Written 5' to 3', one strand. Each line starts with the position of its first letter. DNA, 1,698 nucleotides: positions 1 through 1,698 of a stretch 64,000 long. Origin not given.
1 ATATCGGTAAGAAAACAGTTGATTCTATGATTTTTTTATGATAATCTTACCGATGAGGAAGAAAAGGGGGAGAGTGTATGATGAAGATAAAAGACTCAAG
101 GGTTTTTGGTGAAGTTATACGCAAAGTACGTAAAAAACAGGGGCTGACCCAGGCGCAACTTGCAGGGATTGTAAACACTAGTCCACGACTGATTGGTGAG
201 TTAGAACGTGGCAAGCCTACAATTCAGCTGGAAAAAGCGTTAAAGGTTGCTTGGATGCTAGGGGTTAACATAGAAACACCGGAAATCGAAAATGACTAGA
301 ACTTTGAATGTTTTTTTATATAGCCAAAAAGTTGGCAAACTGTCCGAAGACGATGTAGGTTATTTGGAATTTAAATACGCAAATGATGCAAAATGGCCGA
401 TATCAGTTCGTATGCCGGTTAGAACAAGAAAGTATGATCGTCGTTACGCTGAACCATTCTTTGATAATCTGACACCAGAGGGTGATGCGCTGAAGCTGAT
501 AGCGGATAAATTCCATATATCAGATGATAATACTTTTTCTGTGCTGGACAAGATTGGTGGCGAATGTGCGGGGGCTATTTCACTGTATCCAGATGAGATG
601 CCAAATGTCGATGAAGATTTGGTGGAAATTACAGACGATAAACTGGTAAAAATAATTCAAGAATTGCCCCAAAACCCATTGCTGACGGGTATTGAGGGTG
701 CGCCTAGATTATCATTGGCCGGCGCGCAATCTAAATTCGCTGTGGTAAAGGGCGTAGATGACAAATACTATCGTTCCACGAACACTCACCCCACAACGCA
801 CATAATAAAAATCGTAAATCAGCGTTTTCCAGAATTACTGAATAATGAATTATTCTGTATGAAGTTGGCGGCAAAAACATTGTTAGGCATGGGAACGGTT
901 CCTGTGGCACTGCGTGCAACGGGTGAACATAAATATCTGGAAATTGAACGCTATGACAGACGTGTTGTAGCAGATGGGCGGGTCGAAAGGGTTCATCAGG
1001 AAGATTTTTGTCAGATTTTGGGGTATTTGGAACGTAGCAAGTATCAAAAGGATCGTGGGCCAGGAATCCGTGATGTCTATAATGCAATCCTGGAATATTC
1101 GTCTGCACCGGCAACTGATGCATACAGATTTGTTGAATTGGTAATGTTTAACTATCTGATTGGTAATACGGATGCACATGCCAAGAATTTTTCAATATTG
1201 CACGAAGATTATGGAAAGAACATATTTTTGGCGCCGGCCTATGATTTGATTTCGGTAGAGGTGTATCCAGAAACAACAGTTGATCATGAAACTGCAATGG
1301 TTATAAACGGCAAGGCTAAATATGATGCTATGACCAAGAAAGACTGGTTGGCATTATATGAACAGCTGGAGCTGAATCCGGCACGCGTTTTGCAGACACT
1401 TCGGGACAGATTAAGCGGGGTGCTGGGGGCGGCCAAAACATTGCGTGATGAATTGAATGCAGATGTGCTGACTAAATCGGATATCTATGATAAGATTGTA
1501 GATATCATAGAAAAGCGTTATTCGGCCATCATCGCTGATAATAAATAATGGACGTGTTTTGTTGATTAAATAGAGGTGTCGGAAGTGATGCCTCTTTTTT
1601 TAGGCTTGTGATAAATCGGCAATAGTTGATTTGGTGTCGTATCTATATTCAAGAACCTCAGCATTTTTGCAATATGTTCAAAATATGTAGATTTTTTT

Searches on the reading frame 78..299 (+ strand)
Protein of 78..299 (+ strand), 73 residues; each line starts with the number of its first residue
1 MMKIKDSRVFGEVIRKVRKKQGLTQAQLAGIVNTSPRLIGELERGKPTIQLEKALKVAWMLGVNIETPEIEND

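Call 30: search_protein_families(library=pfam, proteins=[window:78-299:+], max_evalue=0.001)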
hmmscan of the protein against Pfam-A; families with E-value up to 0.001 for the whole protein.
window:78-299:+ (73 aa): 3 families
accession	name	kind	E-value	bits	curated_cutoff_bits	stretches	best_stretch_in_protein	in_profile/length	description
PF01381.28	HTH_3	-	1e-10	41.9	23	1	14-66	1-53/55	Helix-turn-helix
PF12844.13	HTH_19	-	3.7e-07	30.4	30.2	1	11-65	1-55/64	Helix-turn-helix domain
PF13560.12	HTH_31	-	2.8e-06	28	27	1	10-62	2-55/64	Helix-turn-helix domain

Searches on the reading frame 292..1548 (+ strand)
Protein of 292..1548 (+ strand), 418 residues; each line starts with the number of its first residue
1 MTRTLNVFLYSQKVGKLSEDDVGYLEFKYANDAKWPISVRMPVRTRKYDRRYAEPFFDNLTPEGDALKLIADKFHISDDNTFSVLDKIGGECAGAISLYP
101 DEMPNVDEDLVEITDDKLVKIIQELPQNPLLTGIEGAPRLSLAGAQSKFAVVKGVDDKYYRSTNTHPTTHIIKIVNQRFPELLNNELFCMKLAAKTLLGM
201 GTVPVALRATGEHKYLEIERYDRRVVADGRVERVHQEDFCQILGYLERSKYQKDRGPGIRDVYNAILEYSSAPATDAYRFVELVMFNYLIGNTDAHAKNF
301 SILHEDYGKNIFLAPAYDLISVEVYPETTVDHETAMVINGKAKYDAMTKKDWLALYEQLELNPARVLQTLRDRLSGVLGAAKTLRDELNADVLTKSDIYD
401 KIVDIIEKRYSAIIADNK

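Call 29: search_protein_families(library=padloc, proteins=[window:292-1548:+], max_evalue=0.00001)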
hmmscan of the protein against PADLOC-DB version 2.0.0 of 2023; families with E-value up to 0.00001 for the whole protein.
window:292-1548:+ (418 aa): 4 families
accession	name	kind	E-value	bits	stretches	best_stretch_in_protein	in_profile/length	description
PDLC04340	PDC-M03A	-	1.6e-09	35.7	1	278-350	128-196/280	-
PDLC04339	PDC-M03A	-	5.8e-08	30.4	1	278-319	135-174/293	-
PDLC04344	PDC-M03A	-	8e-07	26.8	1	276-318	146-187/305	-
PDLC04342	PDC-M03A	-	9.4e-06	23.4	0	279-319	150-190/299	-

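Call 30: search_protein_families(library=pfam, proteins=[window:292-1548:+], max_evalue=0.001)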
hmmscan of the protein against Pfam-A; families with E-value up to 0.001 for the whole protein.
window:292-1548:+ (418 aa): 2 families
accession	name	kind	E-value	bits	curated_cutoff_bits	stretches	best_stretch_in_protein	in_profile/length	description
PF07804.18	HipA_C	-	1.8e-48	165.5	30.5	1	140-371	1-203/213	HipA-like C-terminal domain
PF13657.11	Couple_hipA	-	1.6e-22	80.3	22.5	1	5-98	1-98/99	HipA N-terminal domain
